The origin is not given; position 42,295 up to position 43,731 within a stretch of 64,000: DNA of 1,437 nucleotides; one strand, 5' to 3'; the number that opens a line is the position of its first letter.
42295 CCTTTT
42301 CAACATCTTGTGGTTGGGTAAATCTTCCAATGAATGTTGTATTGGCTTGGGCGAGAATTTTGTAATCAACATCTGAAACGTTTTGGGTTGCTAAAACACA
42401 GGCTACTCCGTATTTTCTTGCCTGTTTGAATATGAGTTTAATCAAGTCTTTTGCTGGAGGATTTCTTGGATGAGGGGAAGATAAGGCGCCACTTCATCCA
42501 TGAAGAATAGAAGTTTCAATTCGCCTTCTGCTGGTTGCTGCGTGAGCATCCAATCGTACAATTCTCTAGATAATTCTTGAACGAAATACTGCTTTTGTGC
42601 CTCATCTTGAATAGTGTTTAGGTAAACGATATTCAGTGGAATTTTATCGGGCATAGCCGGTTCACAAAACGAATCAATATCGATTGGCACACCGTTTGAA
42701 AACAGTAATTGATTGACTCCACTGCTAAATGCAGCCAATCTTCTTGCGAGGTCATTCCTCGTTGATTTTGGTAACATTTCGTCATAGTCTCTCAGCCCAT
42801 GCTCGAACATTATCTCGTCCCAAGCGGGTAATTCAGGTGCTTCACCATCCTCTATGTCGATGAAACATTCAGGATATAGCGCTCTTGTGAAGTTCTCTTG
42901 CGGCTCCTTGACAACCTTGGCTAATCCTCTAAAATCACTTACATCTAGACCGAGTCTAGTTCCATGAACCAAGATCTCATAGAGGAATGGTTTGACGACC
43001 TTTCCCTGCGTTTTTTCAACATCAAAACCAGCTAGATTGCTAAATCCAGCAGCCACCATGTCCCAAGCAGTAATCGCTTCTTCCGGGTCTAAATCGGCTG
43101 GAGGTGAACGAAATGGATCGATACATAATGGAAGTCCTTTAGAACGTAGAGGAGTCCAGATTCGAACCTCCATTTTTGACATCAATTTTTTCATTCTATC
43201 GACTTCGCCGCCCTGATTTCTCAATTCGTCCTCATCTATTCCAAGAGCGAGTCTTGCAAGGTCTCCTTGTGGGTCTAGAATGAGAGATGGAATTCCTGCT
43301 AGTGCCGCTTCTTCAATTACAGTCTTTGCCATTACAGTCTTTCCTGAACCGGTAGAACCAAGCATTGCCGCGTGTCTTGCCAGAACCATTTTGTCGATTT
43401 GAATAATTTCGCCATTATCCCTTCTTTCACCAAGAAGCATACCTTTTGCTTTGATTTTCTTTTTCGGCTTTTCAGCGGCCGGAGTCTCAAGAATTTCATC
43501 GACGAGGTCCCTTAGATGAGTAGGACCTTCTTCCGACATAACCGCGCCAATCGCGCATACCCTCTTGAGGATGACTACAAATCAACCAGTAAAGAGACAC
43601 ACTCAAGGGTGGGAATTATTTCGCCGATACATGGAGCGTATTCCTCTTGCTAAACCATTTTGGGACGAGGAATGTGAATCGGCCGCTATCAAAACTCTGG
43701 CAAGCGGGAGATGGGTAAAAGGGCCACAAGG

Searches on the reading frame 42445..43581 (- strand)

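Call 80: search_protein_families(library=pfam, proteins=[window:42445-43581:-], max_evalue=0.0001)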
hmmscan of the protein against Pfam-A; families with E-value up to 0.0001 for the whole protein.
window:42445-43581:- (379 aa): 3 families
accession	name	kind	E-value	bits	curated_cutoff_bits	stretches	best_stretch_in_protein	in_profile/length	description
PF01935.23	DUF87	-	1.4e-11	45.4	23.2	1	61-340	15-219/220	Helicase HerA, central domain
PF05872.18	HerA_C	-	1.5e-07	30.9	22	1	54-152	8-106/502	Helicase HerA-like C-terminal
PF10412.15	TrwB_AAD_bind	-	1.7e-05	24.4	20.5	0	62-109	9-56/387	Type IV secretion-system coupling protein DNA-binding domain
